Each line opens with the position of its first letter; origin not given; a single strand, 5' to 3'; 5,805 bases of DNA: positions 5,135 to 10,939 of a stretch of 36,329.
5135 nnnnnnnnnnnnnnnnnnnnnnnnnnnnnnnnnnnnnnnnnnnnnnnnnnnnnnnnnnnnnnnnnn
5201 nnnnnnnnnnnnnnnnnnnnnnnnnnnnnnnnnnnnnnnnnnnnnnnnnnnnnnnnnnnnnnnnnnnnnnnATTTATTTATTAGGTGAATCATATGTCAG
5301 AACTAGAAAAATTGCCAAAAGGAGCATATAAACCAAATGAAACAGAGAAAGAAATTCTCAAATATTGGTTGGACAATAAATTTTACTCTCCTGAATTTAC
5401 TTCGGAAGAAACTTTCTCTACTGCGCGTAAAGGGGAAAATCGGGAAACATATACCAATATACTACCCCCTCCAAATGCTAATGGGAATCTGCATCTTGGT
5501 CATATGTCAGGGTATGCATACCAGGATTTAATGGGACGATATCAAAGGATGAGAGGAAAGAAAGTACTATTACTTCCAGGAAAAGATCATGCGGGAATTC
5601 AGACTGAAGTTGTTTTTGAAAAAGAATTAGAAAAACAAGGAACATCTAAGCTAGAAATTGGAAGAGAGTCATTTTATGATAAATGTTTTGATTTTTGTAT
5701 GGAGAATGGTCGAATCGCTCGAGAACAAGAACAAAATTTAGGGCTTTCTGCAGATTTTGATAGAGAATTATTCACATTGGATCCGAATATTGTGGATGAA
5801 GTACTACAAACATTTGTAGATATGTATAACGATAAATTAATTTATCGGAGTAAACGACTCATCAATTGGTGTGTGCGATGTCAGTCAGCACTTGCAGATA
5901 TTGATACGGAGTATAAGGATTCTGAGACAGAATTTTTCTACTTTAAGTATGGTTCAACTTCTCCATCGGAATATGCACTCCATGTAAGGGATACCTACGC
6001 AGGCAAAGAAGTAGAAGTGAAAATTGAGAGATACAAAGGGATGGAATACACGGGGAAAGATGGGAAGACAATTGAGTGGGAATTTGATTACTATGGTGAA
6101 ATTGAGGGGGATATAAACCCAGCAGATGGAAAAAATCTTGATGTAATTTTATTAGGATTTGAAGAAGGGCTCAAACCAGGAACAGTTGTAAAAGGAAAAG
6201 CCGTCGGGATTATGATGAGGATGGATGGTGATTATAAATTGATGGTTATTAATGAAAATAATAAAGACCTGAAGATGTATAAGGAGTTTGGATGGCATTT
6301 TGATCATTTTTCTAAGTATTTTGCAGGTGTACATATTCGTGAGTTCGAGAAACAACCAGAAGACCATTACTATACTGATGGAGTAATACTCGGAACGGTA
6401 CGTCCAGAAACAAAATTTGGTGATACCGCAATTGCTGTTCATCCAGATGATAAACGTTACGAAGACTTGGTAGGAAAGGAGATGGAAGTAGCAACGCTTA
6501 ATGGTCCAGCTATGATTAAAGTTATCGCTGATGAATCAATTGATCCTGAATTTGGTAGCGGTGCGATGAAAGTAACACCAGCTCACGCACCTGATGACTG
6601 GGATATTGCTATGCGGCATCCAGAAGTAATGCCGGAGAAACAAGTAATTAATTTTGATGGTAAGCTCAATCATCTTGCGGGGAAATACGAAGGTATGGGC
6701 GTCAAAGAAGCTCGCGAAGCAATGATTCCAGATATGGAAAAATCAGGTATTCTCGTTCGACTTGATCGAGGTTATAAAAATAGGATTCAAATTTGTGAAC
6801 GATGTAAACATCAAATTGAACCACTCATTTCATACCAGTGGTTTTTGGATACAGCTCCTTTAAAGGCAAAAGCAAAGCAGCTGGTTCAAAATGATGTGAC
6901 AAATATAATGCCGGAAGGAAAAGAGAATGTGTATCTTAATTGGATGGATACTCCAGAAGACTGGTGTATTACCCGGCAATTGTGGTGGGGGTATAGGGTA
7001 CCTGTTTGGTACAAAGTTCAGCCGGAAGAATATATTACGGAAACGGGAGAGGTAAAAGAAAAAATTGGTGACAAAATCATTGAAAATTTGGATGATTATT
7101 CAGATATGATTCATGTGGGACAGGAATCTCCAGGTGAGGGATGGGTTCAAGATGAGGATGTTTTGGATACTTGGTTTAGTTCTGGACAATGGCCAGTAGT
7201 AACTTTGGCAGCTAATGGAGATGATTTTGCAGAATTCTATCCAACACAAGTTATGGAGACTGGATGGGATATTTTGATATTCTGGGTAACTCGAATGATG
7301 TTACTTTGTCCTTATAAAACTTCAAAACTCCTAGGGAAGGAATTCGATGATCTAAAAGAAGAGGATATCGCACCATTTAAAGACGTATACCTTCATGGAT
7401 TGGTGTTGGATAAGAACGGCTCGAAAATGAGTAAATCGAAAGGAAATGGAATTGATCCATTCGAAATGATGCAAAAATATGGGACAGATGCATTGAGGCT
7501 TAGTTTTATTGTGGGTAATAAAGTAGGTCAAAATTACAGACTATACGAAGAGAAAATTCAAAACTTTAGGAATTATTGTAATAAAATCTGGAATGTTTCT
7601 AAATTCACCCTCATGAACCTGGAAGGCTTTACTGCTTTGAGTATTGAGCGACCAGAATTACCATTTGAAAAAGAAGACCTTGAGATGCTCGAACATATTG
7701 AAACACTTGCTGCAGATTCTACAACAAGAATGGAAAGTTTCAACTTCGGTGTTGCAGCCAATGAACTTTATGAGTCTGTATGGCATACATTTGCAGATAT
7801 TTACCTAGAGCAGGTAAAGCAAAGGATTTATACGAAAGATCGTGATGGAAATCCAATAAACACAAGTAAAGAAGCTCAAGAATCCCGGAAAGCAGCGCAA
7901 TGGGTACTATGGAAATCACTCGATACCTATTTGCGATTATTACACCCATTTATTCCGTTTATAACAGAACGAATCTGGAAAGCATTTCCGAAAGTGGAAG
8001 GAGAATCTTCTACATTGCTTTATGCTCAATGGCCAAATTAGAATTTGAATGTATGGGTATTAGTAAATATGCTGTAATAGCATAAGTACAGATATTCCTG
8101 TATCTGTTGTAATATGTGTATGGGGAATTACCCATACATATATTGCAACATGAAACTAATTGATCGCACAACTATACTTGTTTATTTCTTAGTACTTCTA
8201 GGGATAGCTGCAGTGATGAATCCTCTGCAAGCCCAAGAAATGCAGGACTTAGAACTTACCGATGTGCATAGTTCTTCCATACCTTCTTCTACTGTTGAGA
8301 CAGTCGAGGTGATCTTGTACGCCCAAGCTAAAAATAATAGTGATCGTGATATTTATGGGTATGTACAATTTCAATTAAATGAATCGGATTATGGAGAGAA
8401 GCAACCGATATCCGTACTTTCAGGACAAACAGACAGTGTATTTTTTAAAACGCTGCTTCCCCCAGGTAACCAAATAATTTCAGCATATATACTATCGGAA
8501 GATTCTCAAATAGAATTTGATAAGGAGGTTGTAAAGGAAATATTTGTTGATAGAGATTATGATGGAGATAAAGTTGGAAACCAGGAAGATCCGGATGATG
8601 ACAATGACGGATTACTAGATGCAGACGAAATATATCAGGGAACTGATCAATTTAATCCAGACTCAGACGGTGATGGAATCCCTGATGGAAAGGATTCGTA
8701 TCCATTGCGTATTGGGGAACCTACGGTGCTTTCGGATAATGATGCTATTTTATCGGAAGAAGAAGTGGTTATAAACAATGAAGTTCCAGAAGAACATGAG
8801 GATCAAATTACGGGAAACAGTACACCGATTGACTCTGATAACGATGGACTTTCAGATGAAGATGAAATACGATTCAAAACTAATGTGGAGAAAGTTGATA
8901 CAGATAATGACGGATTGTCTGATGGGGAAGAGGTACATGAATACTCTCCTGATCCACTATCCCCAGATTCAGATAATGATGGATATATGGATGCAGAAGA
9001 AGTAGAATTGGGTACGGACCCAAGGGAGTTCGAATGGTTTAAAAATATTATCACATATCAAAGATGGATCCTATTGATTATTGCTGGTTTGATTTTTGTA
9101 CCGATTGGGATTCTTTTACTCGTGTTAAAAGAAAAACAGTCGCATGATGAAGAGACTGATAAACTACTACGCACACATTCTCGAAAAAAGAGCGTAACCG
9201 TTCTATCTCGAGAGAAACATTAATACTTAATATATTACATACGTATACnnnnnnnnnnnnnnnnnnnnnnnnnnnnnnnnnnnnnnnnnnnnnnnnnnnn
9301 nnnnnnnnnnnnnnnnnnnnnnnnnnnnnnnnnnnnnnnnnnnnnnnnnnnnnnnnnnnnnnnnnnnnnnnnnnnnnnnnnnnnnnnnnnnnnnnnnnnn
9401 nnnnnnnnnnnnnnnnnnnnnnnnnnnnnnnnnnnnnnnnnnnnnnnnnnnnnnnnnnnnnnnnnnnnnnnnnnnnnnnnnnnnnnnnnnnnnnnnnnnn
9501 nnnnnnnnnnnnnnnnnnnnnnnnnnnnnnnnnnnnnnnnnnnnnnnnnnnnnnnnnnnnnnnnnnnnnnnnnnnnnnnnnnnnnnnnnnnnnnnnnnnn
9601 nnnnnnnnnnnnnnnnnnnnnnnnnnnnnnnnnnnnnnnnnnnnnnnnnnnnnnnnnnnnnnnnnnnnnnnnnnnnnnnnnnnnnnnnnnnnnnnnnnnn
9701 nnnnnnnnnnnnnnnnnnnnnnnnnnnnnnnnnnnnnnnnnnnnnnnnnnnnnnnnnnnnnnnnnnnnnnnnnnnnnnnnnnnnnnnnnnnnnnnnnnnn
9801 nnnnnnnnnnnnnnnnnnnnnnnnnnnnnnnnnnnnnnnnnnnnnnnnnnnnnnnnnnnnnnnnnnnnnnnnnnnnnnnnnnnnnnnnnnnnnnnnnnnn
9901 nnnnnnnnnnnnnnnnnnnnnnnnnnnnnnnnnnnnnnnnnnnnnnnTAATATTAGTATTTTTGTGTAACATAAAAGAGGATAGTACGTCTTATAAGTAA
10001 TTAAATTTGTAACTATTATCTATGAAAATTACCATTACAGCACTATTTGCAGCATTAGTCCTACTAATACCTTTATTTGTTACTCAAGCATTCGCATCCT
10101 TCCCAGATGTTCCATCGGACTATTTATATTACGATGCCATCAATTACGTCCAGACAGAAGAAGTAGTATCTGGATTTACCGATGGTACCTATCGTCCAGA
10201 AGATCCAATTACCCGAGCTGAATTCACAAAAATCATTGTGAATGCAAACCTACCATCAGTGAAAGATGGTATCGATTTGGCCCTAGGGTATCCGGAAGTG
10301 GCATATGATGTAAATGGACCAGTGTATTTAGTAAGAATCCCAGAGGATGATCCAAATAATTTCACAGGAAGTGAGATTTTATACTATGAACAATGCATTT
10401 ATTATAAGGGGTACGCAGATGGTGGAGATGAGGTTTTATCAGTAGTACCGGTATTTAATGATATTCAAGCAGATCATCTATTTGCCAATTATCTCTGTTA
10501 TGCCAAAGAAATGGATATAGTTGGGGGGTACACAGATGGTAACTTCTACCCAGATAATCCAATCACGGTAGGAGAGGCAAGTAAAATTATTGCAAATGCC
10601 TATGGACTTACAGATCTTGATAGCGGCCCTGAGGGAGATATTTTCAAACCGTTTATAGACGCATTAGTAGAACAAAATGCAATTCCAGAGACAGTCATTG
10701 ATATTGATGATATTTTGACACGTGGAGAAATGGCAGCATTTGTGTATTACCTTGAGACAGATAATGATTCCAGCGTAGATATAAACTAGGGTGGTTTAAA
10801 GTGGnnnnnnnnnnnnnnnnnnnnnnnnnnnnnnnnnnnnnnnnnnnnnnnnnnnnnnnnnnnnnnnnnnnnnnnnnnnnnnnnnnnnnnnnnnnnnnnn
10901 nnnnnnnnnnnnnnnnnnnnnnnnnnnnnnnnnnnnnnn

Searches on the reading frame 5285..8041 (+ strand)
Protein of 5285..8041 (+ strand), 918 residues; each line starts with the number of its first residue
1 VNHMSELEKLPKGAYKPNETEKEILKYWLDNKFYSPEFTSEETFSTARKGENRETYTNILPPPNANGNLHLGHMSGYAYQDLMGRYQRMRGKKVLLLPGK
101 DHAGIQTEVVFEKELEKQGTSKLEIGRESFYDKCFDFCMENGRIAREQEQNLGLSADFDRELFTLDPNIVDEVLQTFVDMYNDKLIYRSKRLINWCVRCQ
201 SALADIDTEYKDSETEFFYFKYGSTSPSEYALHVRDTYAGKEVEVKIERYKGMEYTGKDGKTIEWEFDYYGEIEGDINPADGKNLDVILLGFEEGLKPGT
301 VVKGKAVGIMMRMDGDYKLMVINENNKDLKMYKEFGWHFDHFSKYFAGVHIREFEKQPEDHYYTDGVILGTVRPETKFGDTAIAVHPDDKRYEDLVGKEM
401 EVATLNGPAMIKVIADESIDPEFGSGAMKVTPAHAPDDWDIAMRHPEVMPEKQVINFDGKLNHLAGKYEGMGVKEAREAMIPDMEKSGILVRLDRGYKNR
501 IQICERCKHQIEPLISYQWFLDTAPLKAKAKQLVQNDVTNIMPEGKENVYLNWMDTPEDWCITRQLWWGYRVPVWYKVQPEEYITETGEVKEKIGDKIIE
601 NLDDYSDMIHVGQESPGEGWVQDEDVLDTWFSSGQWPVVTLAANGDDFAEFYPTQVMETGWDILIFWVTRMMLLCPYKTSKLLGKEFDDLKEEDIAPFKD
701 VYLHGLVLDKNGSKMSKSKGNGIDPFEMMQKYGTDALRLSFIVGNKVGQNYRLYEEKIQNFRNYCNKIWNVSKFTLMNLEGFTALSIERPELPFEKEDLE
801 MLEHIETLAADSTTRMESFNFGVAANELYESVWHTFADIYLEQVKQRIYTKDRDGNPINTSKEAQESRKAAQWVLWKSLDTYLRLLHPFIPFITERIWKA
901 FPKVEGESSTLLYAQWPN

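Call 9: search_protein_families(library=pfam, proteins=[window:5285-8041:+], max_evalue=0.001)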
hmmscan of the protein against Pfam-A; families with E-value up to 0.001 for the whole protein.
window:5285-8041:+ (918 aa): 4 families
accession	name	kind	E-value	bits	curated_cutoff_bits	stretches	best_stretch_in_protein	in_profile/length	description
PF00133.28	tRNA-synt_1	-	1.2e-112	377.1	22.7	1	40-748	8-408/414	tRNA synthetases class I (I, L, M and V)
PF08264.19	Anticodon_1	-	7.1e-25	88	25.1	1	798-917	1-105/148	Anticodon-binding domain of tRNA ligase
PF09334.17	tRNA-synt_1g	-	2.8e-21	76.2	20.1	3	63-114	8-59/391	tRNA synthetases class I (M)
PF00719.24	Pyrophosphatase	-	0.0001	22.6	23.5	1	270-349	38-122/153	Inorganic pyrophosphatase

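Call 17: find_related_loci(query=window:5285-8041:+, collection=genome_contigs, flank=1000)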
Query window:5285-8041:+ (918 aa) in genome_contigs; peptide patterns used: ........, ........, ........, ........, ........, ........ (x = any residue, [..] = any of these).
24 stretches matched a pattern; 10 encode a relative of the query (tblastn E <= 1e-3); 10 distinct loci.
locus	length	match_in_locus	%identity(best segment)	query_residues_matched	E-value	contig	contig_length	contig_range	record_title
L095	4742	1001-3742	68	10-918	0e+0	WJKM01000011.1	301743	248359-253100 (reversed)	MAG: Candidatus Dojkabacteria bacterium isolate Bin_125 k141_1955786, whole genome shotgun sequence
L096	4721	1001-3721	60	10-917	0e+0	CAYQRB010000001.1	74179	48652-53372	MAG TPA_asm: uncultured Candidatus Saccharibacteria bacterium isolate SRP329715_co1_408 genome assembly, contig: NODE_38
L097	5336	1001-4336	66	1-917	0e+0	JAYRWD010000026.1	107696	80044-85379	MAG: Candidatus Dojkabacteria bacterium isolate NJ_NJASGE3bin.36 k141_595626, whole genome shotgun sequence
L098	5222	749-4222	59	8-917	0e+0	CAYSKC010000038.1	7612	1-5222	MAG TPA_asm: uncultured Candidatus Saccharibacteria bacterium isolate SRP192927_co7_708 genome assembly, contig: NODE_21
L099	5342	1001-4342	59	10-917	0e+0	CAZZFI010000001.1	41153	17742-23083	MAG TPA_asm: uncultured Candidatus Saccharibacteria bacterium isolate SRP193661_co1_149 genome assembly, contig: NODE_10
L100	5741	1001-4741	60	10-918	0e+0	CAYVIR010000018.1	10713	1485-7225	MAG TPA_asm: uncultured Candidatus Saccharibacteria bacterium isolate SRP286056_co2_143 genome assembly, contig: NODE_10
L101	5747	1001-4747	59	10-917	0e+0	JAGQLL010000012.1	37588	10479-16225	MAG: Candidatus Dojkabacteria bacterium isolate HKST-UBA15 2011-04-20_1_(paired)_contig_175053, whole genome shotgun seq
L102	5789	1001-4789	61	10-917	0e+0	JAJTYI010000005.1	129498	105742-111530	MAG: bacterium isolate DTUPAT2 5-Genome5, whole genome shotgun sequence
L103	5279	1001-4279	60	10-918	0e+0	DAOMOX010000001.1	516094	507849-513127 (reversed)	MAG TPA_asm: Candidatus Dojkabacteria bacterium isolate AMR_MDS_5875 NODE_5_length_516094_cov_26.501193, whole genome sh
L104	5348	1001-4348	61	10-916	0e+0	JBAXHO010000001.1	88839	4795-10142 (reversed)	MAG: bacterium isolate ELA325 MAG325_1, whole genome shotgun sequence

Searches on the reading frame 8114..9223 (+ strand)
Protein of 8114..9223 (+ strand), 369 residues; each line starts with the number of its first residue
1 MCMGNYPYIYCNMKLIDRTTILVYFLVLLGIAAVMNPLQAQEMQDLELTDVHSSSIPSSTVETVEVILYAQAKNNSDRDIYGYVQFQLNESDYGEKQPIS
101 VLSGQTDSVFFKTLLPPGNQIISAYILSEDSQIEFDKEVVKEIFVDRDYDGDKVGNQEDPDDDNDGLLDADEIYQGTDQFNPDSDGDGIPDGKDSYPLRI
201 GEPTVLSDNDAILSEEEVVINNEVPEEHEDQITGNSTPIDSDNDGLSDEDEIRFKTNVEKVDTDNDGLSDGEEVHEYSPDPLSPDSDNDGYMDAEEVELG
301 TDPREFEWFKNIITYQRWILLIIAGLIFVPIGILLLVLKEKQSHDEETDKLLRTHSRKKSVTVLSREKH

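Call 9: search_protein_families(library=pfam, proteins=[window:8114-9223:+], max_evalue=0.001)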
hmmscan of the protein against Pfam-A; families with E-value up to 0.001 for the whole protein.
window:8114-9223:+ (369 aa): 1 family
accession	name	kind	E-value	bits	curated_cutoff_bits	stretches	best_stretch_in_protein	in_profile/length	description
PF18884.5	TSP3_bac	-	1.4e-21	76.5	25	3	285-303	1-19/22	Bacterial TSP3 repeat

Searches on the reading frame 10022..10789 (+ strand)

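Call 9: search_protein_families(library=pfam, proteins=[window:10022-10789:+], max_evalue=0.001)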
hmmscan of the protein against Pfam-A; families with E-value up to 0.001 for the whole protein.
window:10022-10789:+ (255 aa): 1 family
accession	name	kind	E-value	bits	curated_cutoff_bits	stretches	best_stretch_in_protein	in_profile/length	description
PF00395.25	SLH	-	5.9e-23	81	20.8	2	26-68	1-43/44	S-layer homology domain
